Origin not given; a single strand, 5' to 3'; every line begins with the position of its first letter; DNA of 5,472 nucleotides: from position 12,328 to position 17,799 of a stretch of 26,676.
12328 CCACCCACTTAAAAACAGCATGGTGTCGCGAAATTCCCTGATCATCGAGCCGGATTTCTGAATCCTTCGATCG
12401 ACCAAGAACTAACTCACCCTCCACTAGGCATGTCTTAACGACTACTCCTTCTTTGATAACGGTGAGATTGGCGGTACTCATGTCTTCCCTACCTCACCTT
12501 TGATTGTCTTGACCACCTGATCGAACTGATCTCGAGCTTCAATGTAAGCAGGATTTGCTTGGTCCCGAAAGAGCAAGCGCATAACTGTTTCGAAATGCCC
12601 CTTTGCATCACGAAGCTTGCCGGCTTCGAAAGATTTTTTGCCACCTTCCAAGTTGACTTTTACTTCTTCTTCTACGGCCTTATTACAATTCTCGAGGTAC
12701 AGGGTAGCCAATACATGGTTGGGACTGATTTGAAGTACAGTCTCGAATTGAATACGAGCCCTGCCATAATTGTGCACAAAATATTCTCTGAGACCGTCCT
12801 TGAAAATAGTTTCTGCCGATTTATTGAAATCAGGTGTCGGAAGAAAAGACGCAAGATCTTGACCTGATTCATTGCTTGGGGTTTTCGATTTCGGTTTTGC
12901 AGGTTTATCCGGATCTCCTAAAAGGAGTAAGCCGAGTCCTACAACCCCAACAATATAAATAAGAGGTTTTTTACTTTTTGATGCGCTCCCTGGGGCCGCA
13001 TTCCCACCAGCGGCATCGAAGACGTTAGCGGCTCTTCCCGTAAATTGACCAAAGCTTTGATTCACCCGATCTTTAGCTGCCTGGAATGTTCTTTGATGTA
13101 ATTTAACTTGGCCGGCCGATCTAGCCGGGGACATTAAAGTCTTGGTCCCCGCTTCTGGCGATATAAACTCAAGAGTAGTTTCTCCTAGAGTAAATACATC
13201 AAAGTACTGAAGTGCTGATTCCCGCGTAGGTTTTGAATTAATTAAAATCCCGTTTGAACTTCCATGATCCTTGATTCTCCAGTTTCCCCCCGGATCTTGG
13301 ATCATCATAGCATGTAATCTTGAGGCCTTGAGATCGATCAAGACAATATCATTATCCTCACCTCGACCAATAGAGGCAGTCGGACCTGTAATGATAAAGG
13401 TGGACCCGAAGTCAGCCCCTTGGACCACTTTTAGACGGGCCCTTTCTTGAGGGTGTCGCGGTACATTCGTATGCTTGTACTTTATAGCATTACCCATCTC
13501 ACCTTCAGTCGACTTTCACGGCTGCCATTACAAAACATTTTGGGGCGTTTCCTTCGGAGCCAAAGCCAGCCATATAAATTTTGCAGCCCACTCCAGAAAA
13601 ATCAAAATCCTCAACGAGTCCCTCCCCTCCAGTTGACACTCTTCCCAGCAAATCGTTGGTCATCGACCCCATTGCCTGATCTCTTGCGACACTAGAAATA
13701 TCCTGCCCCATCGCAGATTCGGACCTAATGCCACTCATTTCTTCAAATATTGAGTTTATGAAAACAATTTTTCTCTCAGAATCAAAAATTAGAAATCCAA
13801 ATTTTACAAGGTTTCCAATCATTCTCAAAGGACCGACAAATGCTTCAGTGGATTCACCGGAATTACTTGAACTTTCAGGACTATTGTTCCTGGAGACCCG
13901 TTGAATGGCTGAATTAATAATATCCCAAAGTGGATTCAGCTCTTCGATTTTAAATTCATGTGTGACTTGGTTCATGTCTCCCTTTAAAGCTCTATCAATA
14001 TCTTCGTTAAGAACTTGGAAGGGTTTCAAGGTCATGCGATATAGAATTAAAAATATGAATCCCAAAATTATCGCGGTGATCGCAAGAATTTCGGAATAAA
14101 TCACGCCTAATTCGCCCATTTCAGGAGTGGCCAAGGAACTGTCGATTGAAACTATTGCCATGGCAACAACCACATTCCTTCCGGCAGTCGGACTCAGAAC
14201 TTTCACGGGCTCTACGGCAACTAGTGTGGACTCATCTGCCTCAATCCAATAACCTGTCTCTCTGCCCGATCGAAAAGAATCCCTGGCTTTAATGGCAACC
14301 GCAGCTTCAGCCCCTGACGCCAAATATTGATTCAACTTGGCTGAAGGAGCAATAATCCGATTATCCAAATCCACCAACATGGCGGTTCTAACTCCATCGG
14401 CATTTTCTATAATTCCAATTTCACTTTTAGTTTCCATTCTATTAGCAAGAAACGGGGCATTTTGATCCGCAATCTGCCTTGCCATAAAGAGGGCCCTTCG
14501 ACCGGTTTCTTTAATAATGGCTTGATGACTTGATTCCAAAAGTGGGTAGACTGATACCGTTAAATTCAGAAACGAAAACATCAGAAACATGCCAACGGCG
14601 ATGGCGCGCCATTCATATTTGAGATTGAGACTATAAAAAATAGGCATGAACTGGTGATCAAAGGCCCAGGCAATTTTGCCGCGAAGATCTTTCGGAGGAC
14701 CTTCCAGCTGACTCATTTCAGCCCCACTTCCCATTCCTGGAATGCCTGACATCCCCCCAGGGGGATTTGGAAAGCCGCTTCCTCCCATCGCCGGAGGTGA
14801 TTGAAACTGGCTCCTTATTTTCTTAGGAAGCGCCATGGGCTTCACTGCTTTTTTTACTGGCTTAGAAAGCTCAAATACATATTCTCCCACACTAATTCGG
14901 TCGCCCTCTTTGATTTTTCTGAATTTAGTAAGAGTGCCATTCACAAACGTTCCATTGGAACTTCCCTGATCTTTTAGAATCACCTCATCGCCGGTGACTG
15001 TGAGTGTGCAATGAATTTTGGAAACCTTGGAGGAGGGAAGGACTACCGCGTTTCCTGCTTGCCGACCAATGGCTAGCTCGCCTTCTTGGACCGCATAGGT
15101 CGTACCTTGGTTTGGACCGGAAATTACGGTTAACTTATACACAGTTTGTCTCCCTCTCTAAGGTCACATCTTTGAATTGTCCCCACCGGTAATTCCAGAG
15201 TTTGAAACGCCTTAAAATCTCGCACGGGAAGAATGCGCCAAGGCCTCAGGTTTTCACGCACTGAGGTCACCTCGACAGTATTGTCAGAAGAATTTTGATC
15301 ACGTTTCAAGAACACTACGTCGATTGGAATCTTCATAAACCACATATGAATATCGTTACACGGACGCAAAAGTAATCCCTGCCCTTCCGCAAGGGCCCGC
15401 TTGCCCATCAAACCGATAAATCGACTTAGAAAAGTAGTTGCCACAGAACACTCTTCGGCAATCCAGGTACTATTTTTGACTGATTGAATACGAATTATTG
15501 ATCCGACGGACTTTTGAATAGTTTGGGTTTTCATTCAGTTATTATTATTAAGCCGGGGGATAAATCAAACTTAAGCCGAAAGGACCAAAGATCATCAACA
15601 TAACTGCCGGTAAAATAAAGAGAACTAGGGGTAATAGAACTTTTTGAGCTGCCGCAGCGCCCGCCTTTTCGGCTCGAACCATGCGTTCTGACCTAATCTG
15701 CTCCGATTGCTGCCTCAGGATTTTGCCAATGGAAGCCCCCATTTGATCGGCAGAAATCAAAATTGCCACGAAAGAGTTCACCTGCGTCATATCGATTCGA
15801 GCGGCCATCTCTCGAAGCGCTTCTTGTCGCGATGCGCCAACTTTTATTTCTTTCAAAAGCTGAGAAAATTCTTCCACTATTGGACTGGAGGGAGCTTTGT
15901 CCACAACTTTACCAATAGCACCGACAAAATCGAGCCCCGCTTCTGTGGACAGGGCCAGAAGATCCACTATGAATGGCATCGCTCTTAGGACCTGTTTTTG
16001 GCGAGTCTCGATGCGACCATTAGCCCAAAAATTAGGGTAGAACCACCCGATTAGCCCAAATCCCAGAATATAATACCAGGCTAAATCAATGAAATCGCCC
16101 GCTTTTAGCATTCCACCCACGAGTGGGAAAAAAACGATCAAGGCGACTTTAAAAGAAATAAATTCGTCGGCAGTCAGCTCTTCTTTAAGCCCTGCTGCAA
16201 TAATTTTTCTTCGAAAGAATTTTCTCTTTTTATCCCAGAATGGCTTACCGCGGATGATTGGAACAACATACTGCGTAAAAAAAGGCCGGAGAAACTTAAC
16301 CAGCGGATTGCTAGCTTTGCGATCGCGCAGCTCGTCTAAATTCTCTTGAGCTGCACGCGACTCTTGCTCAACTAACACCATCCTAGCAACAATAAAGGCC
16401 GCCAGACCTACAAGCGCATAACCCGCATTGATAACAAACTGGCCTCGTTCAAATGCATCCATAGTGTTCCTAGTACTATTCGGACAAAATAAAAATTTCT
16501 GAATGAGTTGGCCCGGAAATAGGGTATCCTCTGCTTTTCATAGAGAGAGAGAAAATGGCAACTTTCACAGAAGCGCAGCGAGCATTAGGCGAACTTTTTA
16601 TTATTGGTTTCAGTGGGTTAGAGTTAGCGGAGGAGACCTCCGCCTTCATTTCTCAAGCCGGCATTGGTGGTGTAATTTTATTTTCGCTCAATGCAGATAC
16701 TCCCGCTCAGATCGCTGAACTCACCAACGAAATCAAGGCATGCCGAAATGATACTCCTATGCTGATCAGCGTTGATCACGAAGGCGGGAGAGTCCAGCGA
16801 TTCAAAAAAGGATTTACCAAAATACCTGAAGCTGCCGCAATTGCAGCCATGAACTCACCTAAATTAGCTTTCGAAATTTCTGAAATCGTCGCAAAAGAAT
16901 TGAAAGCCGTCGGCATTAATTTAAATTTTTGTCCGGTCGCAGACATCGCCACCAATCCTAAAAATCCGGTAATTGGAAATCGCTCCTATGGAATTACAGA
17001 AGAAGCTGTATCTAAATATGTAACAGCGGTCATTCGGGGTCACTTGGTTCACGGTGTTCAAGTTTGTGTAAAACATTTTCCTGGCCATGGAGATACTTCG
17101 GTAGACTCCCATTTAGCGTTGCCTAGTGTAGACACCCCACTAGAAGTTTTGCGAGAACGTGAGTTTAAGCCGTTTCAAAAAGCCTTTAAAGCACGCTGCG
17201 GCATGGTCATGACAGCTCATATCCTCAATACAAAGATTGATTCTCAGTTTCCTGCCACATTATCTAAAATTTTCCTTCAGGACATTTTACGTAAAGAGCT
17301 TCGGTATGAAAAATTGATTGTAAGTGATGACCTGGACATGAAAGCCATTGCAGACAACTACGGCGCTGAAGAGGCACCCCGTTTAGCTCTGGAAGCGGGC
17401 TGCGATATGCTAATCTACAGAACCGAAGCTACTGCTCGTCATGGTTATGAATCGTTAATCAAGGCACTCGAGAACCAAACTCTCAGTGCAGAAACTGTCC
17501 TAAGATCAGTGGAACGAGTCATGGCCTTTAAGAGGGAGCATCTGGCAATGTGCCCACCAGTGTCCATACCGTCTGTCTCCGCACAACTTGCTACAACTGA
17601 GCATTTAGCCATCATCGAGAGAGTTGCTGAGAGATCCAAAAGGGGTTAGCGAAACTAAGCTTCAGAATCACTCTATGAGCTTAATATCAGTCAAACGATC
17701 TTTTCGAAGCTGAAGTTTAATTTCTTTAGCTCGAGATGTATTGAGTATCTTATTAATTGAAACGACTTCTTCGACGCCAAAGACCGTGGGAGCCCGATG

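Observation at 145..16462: Single contiguous predation-type Tad locus: hit-like/RHS end plus FHA-TPR-PP2C-DUF192 module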

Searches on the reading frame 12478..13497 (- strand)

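Call 4: search_protein_families(library=pfam, proteins=[window:12478-13497:-], max_evalue=0.01)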
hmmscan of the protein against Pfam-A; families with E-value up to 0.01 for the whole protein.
window:12478-13497:- (339 aa): 2 families
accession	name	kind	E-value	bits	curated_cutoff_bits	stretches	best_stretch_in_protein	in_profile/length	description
PF16697.10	Yop-YscD_cpl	-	2e-15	57.2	33.2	1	23-112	1-91/94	Inner membrane component of T3SS, cytoplasmic domain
PF00498.31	FHA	-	5.9e-13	49.5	20.7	1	42-105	2-67/67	FHA domain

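Call 61: search_protein_families(library=ncbifam, proteins=[window:12478-13497:-], max_evalue=0.01)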
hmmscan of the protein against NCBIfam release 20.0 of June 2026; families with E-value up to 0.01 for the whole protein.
window:12478-13497:- (339 aa): 5 families
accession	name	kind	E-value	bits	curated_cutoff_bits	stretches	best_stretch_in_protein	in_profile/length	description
NF049868.1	FhaB_Rv0019c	equivalog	4.2e-13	49.6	125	1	11-110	58-157/158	FHA domain-containing protein FhaB/FipA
NF041660.2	oxygluDhInhib_OdhI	equivalog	1e-12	48.1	200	1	8-113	25-129/130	oxoglutarate dehydrogenase inhibitor Odhl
NF033760.1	gliding_GltG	equivalog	6e-10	38.3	650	1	22-169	7-151/650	adventurous gliding motility protein GltG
TIGR03354.1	VI_FHA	hypoth_equivalog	1.1e-06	28.7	120.25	1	40-158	25-151/420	type VI secretion system-associated FHA domain protein TagH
NF052573.1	HisKinEspAMyxo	equivalog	5.1e-05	21.5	1400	1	28-109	35-116/755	serine histidine kinase EspA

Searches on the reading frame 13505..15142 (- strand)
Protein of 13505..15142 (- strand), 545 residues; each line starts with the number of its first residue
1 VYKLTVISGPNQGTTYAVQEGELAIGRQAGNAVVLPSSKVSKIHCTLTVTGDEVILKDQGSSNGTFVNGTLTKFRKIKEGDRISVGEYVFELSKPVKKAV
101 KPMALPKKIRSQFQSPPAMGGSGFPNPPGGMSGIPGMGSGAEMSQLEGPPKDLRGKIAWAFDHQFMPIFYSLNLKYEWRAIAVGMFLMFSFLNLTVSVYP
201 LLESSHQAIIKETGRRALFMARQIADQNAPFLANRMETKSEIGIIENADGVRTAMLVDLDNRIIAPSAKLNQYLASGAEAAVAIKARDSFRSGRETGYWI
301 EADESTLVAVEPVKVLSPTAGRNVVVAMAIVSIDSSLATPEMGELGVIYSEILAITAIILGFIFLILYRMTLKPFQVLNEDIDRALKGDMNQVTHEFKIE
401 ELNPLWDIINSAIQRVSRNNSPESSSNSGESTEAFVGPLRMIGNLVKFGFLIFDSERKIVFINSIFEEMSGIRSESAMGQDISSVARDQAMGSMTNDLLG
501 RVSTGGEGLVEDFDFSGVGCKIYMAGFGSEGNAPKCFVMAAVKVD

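Call 4: search_protein_families(library=pfam, proteins=[window:13505-15142:-], max_evalue=0.01)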
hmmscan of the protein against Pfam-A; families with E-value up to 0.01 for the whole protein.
window:13505-15142:- (545 aa): 2 families
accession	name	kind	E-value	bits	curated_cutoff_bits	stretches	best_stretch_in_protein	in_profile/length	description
PF16697.10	Yop-YscD_cpl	-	6.7e-17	62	33.2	1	6-94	2-92/94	Inner membrane component of T3SS, cytoplasmic domain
PF00498.31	FHA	-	5.1e-16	59.3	20.7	1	25-86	3-67/67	FHA domain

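Call 61: search_protein_families(library=ncbifam, proteins=[window:13505-15142:-], max_evalue=0.01)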
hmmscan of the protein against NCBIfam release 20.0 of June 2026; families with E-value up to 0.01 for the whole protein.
window:13505-15142:- (545 aa): 9 families
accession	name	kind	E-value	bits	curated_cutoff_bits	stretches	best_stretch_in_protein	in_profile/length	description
NF049868.1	FhaB_Rv0019c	equivalog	1.7e-14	54.2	125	1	3-92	68-158/158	FHA domain-containing protein FhaB/FipA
NF033760.1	gliding_GltG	equivalog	1.3e-11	43.7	650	1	4-104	7-108/650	adventurous gliding motility protein GltG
TIGR03354.1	VI_FHA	hypoth_equivalog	2.5e-09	37.4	120.25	1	10-114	13-125/420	type VI secretion system-associated FHA domain protein TagH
NF041660.2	oxygluDhInhib_OdhI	equivalog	3.5e-08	33.4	200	1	4-88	39-123/130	oxoglutarate dehydrogenase inhibitor Odhl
NF052573.1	HisKinEspAMyxo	equivalog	3.6e-08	31.9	1400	1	13-92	38-119/755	serine histidine kinase EspA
NF033092.0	HK_WalK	equivalog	3.2e-05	22.7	725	1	234-486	65-307/594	cell wall metabolism sensor histidine kinase WalK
TIGR02500.1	type_III_yscD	equivalog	0.00012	21.2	86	1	2-58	1-57/413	type III secretion system inner membrane ring subunit SctD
NF052403.1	ESX1TransRegEspM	equivalog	0.0012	17.8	550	1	9-87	17-94/367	ESX-1 type VII secretion system transcriptional regulator EspM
TIGR00229.1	sensory_box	domain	0.0063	16.6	22.9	0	447-486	15-54/126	PAS domain S-box protein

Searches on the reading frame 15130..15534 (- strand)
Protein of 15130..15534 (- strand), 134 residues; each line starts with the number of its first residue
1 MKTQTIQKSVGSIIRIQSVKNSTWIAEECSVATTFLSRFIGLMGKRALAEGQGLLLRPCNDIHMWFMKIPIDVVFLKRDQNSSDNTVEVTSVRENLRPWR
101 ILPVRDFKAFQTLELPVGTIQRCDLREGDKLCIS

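Call 4: search_protein_families(library=pfam, proteins=[window:15130-15534:-], max_evalue=0.01)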
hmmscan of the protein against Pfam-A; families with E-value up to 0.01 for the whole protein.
window:15130-15534:- (134 aa): 1 family
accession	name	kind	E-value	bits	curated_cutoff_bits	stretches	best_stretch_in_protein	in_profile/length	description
PF02643.20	DUF192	-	1.5e-17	63.9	27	1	29-131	3-94/96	Uncharacterized ACR, COG1430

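Call 61: search_protein_families(library=ncbifam, proteins=[window:15130-15534:-], max_evalue=0.01)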
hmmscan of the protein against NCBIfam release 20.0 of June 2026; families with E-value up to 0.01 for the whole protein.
window:15130-15534:- (134 aa): 1 family
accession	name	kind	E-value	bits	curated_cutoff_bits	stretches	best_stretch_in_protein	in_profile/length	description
NF002996.0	PRK03760.1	equivalog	1.3e-13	50.9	146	1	20-131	9-114/121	hypothetical protein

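Call 62: search_solved_structures(query=window:15130-15534:-, max_evalue=1)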
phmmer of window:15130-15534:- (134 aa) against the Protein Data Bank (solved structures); distinct sequences matched with E-value up to 1: 2.
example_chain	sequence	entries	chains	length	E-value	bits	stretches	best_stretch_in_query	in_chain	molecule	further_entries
3pjy_A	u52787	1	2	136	0.0045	20.1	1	37-131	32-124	Hypothetical signal peptide protein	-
7dh5_R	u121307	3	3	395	0.05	16.8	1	94-124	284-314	Beta-3 adrenergic receptor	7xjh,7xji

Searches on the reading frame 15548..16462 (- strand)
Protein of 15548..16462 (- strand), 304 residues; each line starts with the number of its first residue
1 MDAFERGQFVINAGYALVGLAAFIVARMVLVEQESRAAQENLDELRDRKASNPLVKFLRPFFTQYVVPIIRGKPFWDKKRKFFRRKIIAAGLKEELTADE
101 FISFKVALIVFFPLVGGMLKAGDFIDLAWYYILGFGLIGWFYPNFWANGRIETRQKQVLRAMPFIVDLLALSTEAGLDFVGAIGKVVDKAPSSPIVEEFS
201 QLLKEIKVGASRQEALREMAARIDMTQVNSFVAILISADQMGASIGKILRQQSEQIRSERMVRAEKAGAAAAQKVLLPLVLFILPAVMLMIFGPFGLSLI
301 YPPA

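Call 4: search_protein_families(library=pfam, proteins=[window:15548-16462:-], max_evalue=0.01)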
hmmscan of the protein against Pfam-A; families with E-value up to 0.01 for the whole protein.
window:15548-16462:- (304 aa): 1 family
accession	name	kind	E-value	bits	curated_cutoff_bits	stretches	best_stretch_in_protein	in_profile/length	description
PF00482.28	T2SSF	-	6.6e-15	55.6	25.2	1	166-292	2-124/125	Type II secretion system (T2SS), protein F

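Call 61: search_protein_families(library=ncbifam, proteins=[window:15548-16462:-], max_evalue=0.01)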
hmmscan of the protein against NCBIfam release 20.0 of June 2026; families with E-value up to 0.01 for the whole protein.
window:15548-16462:- (304 aa): 1 family
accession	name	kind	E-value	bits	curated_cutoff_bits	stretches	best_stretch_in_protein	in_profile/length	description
NF046075.1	UpsF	equivalog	0.0064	15.3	400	1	134-256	61-184/484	membrane pilin protein UpsF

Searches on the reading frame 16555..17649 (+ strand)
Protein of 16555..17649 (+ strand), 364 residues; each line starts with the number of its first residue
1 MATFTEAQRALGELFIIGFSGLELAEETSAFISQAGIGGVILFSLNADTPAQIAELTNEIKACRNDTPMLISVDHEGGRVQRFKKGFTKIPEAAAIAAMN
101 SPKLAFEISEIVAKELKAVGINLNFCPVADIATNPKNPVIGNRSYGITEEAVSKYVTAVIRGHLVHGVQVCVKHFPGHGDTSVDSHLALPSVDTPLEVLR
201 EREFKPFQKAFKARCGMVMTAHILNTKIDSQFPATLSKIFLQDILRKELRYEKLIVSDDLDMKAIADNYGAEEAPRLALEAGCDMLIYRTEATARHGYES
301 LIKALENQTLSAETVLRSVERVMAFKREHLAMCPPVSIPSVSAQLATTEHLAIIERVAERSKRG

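Call 5: search_protein_families(library=pfam, proteins=[window:16555-17649:+], max_evalue=0.01)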
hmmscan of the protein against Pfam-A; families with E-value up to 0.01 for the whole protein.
window:16555-17649:+ (364 aa): 1 family
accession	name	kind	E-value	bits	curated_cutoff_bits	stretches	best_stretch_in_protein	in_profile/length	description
PF00933.27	Glyco_hydro_3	-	6.5e-83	279.2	27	1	12-323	7-314/316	Glycosyl hydrolase family 3 N terminal domain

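Call 61: search_protein_families(library=ncbifam, proteins=[window:16555-17649:+], max_evalue=0.01)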
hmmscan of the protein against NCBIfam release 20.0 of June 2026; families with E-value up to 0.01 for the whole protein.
window:16555-17649:+ (364 aa): 7 families
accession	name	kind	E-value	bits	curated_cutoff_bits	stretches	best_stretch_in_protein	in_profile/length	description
NF003740.0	PRK05337.1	equivalog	2.8e-76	256.8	207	1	16-331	6-320/340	beta-N-acetylhexosaminidase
NF052331.1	Bet13-16Glucosase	equivalog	1.6e-16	59.6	1330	1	45-361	53-367/750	exo-beta-d-1,3/1,6-glucosidase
NF052329.1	XyloArabinsidase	equivalog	2e-14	52.6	1050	1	90-361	111-377/750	beta-xylosidase/alpha-l-arabinosidase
NF011678.0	PRK15098.1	equivalog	6.3e-13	48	666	1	11-288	51-320/765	beta-glucosidase BglX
NF041579.1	betaxyl_Flavo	equivalog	2.3e-11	42.6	1350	1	81-327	76-331/716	beta-xylosidase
NF052330.1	BetGlucosiCelf0468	equivalog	3.2e-09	35.6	1300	1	88-267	55-231/817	beta-d-glucosidase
NF041776.1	xylosidase_Xyl3A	equivalog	3.2e-08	32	1250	1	169-326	165-318/846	xylan 1,4-beta-xylosidase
